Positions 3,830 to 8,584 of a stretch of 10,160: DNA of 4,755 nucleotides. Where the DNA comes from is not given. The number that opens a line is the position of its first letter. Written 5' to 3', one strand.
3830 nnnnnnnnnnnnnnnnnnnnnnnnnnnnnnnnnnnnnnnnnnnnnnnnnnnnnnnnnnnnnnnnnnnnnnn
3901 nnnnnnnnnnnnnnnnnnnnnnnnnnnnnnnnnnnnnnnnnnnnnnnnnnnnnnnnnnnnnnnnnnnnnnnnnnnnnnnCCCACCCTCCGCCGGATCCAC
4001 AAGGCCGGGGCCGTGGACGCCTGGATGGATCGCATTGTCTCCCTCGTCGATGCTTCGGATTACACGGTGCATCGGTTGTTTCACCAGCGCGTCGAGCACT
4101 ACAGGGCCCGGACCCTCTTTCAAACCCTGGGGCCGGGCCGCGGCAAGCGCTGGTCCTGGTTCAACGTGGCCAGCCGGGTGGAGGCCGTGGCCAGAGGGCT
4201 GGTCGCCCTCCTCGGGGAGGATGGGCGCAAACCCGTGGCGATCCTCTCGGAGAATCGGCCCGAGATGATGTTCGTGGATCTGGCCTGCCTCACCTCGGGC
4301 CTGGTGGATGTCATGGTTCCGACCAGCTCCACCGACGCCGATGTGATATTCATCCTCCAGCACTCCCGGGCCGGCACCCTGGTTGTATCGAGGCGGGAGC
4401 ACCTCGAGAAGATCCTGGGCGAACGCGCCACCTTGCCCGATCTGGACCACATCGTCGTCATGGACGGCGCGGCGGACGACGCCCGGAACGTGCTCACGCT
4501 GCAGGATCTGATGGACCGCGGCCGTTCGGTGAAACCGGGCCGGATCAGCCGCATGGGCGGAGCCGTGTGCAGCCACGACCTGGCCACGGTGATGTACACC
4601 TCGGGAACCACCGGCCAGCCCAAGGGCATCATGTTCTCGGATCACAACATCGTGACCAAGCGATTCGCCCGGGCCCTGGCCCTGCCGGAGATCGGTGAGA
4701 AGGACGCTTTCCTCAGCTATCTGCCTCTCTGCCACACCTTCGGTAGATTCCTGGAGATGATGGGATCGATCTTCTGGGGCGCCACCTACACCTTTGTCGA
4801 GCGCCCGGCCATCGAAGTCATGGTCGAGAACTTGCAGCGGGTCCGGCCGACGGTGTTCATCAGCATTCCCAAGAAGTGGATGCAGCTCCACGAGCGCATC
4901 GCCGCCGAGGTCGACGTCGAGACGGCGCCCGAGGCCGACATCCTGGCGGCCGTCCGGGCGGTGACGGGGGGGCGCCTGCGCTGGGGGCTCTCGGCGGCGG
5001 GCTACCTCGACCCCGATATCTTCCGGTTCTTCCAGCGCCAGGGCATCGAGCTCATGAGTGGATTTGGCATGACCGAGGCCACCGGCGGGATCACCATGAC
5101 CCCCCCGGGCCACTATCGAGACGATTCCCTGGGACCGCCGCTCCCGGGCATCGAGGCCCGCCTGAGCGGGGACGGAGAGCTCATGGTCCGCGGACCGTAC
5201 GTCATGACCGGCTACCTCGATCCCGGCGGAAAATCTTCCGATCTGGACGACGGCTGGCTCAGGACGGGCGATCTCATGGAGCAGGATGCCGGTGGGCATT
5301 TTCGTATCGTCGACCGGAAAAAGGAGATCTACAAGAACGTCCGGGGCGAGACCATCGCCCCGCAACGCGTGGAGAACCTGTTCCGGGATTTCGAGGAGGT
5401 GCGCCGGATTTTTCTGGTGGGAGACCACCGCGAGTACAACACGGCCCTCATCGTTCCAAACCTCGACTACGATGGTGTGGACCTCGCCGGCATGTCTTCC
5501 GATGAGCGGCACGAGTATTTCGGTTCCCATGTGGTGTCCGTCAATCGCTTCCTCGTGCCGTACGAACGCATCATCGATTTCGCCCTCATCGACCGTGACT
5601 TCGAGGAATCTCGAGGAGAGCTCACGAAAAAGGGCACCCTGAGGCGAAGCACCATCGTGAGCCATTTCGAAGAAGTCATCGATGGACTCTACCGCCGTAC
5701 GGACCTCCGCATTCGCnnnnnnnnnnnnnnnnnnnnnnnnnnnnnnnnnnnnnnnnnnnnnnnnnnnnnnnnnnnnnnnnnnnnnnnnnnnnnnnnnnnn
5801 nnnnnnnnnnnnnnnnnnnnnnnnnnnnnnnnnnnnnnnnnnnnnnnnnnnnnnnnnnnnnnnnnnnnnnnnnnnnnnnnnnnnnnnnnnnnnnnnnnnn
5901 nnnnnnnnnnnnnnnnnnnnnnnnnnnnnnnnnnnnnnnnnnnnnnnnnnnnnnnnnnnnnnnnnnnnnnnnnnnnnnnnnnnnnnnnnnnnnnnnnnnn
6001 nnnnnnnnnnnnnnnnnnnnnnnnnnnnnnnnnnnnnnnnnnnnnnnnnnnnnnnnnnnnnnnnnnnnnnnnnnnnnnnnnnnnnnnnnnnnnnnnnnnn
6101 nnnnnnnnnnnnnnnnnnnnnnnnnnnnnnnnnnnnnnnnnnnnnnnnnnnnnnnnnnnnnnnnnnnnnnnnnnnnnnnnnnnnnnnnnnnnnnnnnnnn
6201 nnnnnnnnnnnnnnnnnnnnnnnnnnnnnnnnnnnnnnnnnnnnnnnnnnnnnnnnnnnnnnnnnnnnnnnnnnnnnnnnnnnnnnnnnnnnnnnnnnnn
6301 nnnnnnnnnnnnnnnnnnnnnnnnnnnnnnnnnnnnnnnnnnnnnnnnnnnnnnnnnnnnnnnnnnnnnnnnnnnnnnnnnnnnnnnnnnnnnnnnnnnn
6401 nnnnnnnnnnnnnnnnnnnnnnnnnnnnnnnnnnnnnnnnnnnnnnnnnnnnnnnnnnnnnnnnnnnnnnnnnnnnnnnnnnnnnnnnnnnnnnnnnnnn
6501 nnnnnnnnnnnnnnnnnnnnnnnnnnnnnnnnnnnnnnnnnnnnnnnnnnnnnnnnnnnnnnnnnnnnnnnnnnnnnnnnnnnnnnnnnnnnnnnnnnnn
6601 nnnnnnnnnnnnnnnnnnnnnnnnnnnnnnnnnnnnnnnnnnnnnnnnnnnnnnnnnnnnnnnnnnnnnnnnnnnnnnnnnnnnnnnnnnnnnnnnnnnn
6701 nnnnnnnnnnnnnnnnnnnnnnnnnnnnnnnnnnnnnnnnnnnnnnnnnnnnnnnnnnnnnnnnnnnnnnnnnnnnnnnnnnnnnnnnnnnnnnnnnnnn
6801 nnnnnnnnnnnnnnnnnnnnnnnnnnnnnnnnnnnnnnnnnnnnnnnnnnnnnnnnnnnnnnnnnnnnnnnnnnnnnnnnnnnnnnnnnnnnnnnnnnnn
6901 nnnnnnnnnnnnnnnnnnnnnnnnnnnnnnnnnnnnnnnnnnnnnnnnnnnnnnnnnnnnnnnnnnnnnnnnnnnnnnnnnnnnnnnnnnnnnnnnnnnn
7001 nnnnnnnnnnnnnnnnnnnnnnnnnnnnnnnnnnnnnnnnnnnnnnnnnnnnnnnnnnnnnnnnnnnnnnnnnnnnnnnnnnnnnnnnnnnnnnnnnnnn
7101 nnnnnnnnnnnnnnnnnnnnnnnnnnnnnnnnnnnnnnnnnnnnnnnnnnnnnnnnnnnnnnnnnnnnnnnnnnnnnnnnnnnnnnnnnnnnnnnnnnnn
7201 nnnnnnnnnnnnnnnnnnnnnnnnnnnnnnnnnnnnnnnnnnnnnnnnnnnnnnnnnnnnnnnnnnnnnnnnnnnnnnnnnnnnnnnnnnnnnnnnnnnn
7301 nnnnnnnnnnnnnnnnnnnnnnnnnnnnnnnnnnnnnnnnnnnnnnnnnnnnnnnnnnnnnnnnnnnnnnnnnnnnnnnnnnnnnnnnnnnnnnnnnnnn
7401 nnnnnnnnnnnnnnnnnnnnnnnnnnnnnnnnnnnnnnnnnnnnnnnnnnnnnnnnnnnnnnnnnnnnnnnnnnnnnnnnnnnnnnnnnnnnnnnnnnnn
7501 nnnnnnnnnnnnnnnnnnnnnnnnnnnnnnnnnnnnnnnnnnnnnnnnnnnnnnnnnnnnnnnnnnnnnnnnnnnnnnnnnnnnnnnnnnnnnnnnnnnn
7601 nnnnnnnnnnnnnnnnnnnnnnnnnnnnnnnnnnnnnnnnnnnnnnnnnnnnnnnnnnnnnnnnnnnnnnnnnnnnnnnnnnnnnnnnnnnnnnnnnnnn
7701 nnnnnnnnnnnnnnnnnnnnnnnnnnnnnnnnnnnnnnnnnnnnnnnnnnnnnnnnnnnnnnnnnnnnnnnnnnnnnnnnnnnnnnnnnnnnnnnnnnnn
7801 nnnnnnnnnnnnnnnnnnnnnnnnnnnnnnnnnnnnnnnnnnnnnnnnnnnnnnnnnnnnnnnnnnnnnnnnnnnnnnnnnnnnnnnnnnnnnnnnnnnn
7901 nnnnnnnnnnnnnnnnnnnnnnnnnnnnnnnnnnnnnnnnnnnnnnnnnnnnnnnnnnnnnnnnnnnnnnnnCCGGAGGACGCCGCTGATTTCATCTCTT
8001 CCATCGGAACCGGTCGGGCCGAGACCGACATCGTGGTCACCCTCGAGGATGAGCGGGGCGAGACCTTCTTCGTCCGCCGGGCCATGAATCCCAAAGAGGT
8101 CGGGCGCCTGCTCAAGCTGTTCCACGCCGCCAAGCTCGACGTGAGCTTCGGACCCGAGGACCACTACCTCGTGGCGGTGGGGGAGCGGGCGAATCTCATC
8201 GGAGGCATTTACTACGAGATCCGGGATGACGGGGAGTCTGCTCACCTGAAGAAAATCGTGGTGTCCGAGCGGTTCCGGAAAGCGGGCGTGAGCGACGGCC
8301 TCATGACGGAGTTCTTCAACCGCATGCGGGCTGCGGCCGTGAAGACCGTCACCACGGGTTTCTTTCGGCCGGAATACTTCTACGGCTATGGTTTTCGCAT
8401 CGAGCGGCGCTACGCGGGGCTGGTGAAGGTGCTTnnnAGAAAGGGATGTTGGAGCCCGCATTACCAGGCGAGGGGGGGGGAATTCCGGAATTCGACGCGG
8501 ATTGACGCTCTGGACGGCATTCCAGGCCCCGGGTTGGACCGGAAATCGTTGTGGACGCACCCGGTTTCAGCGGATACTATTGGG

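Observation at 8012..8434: C-terminal GNAT-fold domain as the terminal module of the large protein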

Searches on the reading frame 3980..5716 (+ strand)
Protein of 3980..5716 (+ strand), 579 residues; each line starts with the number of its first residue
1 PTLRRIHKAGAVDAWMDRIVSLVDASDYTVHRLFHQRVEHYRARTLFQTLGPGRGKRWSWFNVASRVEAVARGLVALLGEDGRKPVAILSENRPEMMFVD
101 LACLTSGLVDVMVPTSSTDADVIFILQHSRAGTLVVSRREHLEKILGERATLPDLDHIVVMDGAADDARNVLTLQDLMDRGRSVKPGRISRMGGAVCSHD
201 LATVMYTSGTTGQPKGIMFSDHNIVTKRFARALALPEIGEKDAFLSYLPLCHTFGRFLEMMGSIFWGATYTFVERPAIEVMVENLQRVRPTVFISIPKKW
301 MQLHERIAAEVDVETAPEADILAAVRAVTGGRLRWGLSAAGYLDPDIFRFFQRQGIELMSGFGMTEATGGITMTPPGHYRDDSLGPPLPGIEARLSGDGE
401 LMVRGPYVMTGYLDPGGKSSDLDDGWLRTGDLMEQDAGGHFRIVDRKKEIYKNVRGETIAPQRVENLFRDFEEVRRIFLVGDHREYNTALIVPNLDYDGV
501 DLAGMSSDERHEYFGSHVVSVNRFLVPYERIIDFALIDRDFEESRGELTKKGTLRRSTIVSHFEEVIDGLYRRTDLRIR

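Call 49: search_solved_structures(query=window:3980-5716:+, max_evalue=1e-10, show_alignments=1)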
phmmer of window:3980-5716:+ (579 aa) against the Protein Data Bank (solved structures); distinct sequences matched with E-value up to 1e-10: 68 (the best 60 are shown).
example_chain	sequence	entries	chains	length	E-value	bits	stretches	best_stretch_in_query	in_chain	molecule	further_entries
5mso_A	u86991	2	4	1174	6.7e-31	110.4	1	171-572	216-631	Carboxylic acid reductase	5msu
6oz1_A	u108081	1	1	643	4.6e-27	97.8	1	63-571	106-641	Oxidoreductase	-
6k4c_A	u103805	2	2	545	4.3e-25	91.3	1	83-469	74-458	Ancestral luciferase AncLamp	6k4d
2d1q_A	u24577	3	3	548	9e-25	90.2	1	81-468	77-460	Luciferin 4-monooxygenase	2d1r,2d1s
2d1t_A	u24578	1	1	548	1e-24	90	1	81-468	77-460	Luciferin 4-monooxygenase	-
5msp_A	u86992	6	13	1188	1.2e-24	89.8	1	167-573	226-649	Thioester reductase domain-containing protein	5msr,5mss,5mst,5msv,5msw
4g37_A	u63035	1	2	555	1.8e-23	85.9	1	85-469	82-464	Luciferin 4-monooxygenase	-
5kyt_A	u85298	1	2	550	3.1e-23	85.1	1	85-469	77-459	Luciferin 4-monooxygenase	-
6hps_A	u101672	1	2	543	4.9e-23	84.5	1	85-469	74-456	Luciferin 4-monooxygenase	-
1ba3_A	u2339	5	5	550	5.1e-23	84.4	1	85-469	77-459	LUCIFERASE | Luciferin 4-monooxygenase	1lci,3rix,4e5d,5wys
3iep_A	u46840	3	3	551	5.2e-23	84.4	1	85-469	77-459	Luciferin 4-monooxygenase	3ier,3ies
4g36_A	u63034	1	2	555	5.3e-23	84.4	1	85-469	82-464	Luciferin 4-monooxygenase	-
5dv9_A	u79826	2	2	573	5.9e-23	84.2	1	85-469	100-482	Luciferin 4-monooxygenase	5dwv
7a9j_A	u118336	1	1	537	8.7e-23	83.7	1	58-482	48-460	Cfl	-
5x8f_A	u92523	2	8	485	1e-22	83.4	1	86-471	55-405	2-succinylbenzoate--CoA ligase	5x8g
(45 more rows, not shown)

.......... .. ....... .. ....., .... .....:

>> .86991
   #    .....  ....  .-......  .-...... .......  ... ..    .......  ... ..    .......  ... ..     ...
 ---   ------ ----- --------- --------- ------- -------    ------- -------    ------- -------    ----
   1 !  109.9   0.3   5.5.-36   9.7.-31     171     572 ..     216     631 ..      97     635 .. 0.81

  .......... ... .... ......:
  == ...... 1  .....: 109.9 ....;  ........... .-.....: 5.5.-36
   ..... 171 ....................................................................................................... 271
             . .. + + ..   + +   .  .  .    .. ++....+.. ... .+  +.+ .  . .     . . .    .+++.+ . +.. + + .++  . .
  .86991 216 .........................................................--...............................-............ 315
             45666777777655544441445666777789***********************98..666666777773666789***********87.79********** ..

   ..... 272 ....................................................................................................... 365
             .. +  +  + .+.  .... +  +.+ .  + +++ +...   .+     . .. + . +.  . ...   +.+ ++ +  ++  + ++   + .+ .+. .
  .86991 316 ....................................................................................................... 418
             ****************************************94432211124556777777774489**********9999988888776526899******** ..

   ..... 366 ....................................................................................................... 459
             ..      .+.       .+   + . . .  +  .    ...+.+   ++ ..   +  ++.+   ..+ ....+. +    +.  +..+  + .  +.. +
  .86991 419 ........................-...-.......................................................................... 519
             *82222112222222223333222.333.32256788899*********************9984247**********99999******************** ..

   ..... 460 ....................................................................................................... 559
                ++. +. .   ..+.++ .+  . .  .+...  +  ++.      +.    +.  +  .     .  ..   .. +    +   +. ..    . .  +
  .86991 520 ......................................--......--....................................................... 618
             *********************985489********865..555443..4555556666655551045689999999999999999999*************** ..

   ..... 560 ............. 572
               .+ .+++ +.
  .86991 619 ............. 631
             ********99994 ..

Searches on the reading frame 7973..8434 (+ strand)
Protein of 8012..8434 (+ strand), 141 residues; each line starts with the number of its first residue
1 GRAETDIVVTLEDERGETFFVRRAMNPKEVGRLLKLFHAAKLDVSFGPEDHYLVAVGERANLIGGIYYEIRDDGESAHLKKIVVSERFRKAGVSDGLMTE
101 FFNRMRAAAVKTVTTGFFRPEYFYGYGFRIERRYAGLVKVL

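Call 5: search_protein_families(library=pfam, proteins=[window:8012-8434:+], max_evalue=1)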
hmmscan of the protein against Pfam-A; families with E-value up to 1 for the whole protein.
window:8012-8434:+ (141 aa): 5 families
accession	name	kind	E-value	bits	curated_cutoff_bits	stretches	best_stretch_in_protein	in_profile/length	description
PF00583.31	Acetyltransf_1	-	8.5e-05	23.2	20.7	1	45-113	28-96/116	Acetyltransferase (GNAT) family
PF14542.12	Acetyltransf_CG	-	0.00044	20.8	30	1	54-115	4-63/80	GCN5-related N-acetyl-transferase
PF13508.13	Acetyltransf_7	-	0.00053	20.8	27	1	49-114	2-66/84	Acetyltransferase (GNAT) domain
PF13673.13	Acetyltransf_10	-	0.00079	19.8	23.6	1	39-111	19-86/128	Acetyltransferase (GNAT) domain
PF13527.13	Acetyltransf_9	-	0.074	13.5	25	1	77-129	73-125/127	Acetyltransferase (GNAT) domain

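Call 6: search_protein_families(library=ncbifam, proteins=[window:8012-8434:+], max_evalue=1)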
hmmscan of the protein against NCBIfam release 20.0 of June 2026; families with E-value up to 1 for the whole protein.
window:8012-8434:+ (141 aa): 3 families
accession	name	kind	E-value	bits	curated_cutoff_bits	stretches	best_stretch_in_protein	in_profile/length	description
NF005840.0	PRK07757.1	equivalog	0.0019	18.1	154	1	77-130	67-120/153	N-acetyltransferase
NF040501.1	resist_ArsN2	equivalog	0.002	17.8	125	1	48-133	22-106/133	arsenic resistance N-acetyltransferase ArsN2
TIGR01575.1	rimI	equivalog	0.0021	18.2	86.4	1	49-114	31-93/132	ribosomal protein S18-alanine N-acetyltransferase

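Call 40: search_solved_structures(query=A2, max_evalue=1, show_alignments=3)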
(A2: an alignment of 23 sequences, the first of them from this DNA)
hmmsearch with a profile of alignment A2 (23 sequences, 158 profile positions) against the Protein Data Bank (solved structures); distinct sequences matched with E-value up to 1: 26.
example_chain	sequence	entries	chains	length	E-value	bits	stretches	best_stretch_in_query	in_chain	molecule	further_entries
1qst_A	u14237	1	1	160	4.5e-05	26.9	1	48-146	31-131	TGCN5 HISTONE ACETYL TRANSFERASE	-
1q2c_A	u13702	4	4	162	4.7e-05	26.8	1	48-146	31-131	histone acetyltransferase GCN5 | TGCN5 HISTONE ACETYL TRANSFERASE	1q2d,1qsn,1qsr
1m1d_A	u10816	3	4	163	4.8e-05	26.8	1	48-146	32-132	TGCN5 HISTONE ACETYL TRANSFERASE | HAT A1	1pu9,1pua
5gcn_A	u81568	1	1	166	5e-05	26.7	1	47-146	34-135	HISTONE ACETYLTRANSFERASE GCN5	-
3d8p_A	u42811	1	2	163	0.0015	21.9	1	63-145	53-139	acetyltransferase of GNAT family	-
6ao7_A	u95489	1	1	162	0.0072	19.7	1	71-144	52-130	Acetyltransferase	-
9mto_A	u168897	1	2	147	0.049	17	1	75-121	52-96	[Ribosomal protein bS18]-alanine N-acetyltransferase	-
5hmn_A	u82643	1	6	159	0.058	16.8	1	62-116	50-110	AAC3-I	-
2atr_A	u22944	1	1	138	0.11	15.9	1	69-147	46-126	acetyltransferase, GNAT family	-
3jvn_A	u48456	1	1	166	0.14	15.5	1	83-127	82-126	Acetyltransferase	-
1vkc_A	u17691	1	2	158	0.15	15.4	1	32-125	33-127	putative acetyl transferase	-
4e8o_A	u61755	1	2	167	0.17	15.3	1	65-113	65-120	Aac(6')-Ih protein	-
4rs2_A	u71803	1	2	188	0.18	15.2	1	66-143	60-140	Predicted acyltransferase with acyl-CoA N-acyltransferase domain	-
3ld2_A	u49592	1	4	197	0.19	15.1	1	57-146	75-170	Putative acetyltransferase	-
4pv6_C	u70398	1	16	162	0.24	14.7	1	86-143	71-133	N-terminal acetyltransferase complex subunit [ARD1]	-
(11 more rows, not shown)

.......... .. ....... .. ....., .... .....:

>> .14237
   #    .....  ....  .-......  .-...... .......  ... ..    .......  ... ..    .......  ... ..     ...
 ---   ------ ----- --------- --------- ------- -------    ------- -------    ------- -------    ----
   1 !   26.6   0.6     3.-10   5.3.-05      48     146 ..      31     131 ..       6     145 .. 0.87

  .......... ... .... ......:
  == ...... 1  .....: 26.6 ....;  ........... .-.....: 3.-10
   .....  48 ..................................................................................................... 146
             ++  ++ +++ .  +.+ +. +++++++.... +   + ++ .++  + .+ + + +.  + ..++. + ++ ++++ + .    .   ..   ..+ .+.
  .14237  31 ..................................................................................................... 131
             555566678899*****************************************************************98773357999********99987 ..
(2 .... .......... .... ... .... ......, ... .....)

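Call 60: search_protein_families(library=pfam, alignment_id=A2, max_evalue=1)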
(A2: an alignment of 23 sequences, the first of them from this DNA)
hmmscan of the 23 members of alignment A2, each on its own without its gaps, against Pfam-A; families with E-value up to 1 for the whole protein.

A. member 1, seq(154 aa): 5 families
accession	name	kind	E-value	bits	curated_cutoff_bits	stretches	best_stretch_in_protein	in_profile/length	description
PF00583.31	Acetyltransf_1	-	0.0001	23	20.7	1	58-126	28-96/116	Acetyltransferase (GNAT) family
PF14542.12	Acetyltransf_CG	-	0.00053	20.5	30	1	67-128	4-63/80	GCN5-related N-acetyl-transferase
PF13508.13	Acetyltransf_7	-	0.00057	20.6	27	1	62-127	2-66/84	Acetyltransferase (GNAT) domain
PF13673.13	Acetyltransf_10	-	0.001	19.5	23.6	1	53-124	20-86/128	Acetyltransferase (GNAT) domain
PF13527.13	Acetyltransf_9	-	0.088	13.2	25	1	90-142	73-125/127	Acetyltransferase (GNAT) domain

B. families by the number of members that match (of 23 scanned): 16 families
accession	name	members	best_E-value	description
PF00583.31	Acetyltransf_1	23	6.7e-12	Acetyltransferase (GNAT) family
PF13508.13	Acetyltransf_7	23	2.3e-09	Acetyltransferase (GNAT) domain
PF14542.12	Acetyltransf_CG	23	2.1e-07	GCN5-related N-acetyl-transferase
PF13527.13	Acetyltransf_9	23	1.5e-05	Acetyltransferase (GNAT) domain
PF13673.13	Acetyltransf_10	22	2.1e-07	Acetyltransferase (GNAT) domain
PF17013.11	Acetyltransf_15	12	0.0064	Putative acetyl-transferase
PF11324.13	DUF3126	6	0.0065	Protein of unknown function (DUF3126)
PF13480.13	Acetyltransf_6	4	0.0066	Acetyltransferase (GNAT) domain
PF12568.14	PanZ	3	0.036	Acetyltransferase (GNAT) domain, PanZ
PF21794.3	RAD51D_N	2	0.058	RAD51D, N-terminal domain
PF02362.26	B3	2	0.1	B3 DNA binding domain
PF13880.12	Acetyltransf_13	2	0.1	ESCO1/2 acetyl-transferase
PF16312.10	Oberon_cc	1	0.0024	Coiled-coil region of Oberon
PF23527.1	Microp_apicomplexa_14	1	0.14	Apicomplexa microprotein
PF04768.19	NAT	1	0.19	NAT, N-acetyltransferase, of N-acetylglutamate synthase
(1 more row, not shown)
